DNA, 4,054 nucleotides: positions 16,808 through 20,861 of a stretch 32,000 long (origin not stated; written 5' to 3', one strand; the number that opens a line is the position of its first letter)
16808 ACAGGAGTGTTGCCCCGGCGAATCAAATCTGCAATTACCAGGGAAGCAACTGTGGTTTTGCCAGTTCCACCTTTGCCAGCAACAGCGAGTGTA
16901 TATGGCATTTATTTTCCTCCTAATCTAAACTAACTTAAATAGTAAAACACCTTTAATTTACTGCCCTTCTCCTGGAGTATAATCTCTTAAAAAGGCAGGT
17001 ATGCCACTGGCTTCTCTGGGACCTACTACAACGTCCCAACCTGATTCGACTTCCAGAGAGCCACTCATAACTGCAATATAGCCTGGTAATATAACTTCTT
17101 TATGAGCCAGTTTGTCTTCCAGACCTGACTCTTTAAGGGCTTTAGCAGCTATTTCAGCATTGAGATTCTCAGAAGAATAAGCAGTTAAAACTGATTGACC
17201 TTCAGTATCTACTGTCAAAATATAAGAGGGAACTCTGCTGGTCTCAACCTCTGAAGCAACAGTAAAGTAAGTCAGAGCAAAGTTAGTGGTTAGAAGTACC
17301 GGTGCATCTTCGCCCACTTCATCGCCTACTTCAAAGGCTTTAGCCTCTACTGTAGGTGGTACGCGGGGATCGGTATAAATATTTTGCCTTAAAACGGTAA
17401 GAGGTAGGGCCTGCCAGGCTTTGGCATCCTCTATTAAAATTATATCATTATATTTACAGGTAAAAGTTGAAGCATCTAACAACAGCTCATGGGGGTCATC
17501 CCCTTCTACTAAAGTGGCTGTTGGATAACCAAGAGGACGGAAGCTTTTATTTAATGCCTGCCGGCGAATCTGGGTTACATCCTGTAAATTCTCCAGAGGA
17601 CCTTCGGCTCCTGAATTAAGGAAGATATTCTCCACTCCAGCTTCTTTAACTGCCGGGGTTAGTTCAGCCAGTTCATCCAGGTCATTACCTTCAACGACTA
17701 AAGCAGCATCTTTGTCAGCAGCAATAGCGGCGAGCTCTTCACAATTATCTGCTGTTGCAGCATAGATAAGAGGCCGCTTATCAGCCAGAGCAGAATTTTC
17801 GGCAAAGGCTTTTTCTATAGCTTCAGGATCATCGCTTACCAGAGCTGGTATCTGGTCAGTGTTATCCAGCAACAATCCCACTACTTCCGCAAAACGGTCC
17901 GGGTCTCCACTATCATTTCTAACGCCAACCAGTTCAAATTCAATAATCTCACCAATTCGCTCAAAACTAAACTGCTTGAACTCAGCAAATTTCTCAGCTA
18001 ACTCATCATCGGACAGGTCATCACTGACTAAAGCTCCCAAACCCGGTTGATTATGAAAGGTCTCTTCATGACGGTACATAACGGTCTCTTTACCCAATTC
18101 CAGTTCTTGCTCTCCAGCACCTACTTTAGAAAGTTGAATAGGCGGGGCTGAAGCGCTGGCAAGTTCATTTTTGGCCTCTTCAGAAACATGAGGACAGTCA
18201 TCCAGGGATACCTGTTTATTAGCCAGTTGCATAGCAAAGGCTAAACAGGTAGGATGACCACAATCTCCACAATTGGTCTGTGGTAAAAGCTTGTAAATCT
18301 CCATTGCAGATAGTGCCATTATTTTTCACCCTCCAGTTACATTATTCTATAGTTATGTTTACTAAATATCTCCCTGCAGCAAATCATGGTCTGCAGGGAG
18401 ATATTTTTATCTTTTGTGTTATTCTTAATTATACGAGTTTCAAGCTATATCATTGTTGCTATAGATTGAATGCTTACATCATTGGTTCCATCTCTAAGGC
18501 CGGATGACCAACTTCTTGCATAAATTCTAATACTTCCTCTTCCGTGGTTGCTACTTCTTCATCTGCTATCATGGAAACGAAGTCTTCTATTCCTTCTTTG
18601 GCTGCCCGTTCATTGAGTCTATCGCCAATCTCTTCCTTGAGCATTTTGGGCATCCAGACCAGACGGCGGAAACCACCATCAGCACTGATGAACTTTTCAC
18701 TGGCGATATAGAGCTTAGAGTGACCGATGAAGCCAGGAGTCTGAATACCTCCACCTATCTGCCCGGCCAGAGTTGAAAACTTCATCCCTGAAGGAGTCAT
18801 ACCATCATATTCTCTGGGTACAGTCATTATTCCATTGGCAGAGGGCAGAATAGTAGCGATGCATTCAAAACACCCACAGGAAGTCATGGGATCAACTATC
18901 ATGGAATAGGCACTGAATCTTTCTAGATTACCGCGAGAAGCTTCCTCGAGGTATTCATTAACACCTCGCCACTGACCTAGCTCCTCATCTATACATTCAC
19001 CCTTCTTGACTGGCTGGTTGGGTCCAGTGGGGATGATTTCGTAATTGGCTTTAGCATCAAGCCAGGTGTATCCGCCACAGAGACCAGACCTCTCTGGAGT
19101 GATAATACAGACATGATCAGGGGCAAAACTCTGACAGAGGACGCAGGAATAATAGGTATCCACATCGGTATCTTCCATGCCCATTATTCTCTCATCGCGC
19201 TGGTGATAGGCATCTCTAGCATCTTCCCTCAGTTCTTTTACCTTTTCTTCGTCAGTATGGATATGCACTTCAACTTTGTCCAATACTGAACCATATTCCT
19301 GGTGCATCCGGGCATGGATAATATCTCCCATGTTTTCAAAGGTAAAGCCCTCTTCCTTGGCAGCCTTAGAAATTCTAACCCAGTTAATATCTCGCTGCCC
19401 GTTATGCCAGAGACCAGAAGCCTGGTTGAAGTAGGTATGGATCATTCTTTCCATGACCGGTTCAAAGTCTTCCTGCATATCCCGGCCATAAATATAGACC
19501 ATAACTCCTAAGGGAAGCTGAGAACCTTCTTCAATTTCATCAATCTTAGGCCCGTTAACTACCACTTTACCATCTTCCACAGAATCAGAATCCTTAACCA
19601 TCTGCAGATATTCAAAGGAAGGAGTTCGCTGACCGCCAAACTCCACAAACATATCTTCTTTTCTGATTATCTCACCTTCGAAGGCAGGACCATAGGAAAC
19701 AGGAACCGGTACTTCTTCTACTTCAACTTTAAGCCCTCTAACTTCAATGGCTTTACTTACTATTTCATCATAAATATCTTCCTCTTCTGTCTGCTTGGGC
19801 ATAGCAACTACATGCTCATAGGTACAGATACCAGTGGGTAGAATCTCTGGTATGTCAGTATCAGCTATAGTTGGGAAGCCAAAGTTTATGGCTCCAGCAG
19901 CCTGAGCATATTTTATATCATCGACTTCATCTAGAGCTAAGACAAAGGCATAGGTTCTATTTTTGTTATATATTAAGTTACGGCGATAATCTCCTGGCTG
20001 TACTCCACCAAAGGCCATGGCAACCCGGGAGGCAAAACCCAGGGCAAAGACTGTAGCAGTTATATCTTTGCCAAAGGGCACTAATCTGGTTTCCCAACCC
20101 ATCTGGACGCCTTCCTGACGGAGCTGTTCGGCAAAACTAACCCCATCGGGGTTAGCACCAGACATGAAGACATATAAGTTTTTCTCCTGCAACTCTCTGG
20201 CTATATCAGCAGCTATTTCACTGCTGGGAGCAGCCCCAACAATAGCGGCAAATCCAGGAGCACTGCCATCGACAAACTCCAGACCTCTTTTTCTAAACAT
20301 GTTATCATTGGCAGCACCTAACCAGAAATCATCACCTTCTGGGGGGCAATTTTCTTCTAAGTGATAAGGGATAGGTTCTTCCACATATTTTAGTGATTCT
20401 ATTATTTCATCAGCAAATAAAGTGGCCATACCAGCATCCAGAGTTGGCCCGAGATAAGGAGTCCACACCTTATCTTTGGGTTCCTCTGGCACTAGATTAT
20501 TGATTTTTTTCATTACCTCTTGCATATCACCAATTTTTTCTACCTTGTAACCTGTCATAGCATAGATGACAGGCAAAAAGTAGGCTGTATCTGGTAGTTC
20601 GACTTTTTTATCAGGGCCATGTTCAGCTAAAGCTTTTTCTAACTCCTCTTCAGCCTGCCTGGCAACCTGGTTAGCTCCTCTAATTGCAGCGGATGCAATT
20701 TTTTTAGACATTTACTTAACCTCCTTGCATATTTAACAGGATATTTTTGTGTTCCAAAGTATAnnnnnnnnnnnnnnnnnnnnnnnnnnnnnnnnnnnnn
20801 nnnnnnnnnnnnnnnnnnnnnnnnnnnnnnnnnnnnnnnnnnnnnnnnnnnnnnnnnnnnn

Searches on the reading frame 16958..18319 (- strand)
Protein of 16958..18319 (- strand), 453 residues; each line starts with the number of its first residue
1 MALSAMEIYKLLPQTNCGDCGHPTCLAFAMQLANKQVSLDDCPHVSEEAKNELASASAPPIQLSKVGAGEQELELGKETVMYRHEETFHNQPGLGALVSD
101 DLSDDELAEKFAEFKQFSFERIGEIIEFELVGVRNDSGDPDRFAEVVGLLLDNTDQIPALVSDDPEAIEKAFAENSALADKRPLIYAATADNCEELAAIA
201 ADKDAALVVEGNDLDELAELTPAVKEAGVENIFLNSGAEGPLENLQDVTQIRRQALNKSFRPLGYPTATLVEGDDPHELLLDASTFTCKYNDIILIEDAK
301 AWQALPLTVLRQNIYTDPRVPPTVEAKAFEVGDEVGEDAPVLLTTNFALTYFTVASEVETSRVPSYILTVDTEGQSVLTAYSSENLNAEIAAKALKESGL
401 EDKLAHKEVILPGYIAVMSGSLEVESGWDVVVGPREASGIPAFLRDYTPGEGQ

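Call 8: search_protein_families(library=pfam, proteins=[window:16958-18319:-], max_evalue=0.001)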
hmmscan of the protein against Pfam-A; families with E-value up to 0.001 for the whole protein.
window:16958-18319:- (453 aa): 2 families
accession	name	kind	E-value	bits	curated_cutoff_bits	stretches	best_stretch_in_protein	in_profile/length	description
PF03599.22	CdhD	-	2.1e-89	300.4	24.8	1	66-443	4-386/387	CO dehydrogenase/acetyl-CoA synthase delta subunit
PF04060.18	FeS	-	2.6e-14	53.1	23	1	12-44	1-33/33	Putative Fe-S cluster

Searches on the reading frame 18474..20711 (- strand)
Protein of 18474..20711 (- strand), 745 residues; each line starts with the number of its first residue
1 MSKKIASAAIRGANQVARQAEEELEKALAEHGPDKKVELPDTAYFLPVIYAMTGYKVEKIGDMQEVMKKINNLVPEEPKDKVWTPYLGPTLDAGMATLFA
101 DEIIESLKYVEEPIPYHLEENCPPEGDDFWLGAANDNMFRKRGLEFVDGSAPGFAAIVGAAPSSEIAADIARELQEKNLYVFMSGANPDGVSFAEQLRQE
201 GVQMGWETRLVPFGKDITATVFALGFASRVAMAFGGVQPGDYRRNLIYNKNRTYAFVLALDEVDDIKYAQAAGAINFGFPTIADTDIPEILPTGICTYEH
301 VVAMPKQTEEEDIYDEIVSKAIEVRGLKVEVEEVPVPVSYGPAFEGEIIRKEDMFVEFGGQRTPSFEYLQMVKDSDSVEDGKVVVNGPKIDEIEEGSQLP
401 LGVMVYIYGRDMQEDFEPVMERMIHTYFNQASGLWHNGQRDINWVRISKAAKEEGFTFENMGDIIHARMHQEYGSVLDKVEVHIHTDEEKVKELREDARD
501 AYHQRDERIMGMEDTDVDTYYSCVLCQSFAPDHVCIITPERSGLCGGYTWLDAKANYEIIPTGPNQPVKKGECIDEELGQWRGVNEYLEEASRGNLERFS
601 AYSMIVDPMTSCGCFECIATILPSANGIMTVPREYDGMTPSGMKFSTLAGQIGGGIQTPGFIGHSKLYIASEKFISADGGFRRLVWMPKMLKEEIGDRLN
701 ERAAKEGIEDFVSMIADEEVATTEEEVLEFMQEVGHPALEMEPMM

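Call 8: search_protein_families(library=pfam, proteins=[window:18474-20711:-], max_evalue=0.001)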
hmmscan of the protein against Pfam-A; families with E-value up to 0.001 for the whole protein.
window:18474-20711:- (745 aa): 3 families
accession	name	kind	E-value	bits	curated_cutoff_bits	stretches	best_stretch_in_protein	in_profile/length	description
PF19436.4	ACS_CODH_B_C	-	7.5e-123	409.3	25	1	502-745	1-245/245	ACS/CODH beta subunit C-terminal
PF03598.20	CdhC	-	6.5e-62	208.4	24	1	336-491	1-155/155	CO dehydrogenase/acetyl-CoA synthase complex beta subunit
PF18537.6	CODH_A_N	-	1.5e-30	105.5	32.2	1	21-110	1-83/83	Carbon monoxide dehydrogenase subunit alpha N-terminal domain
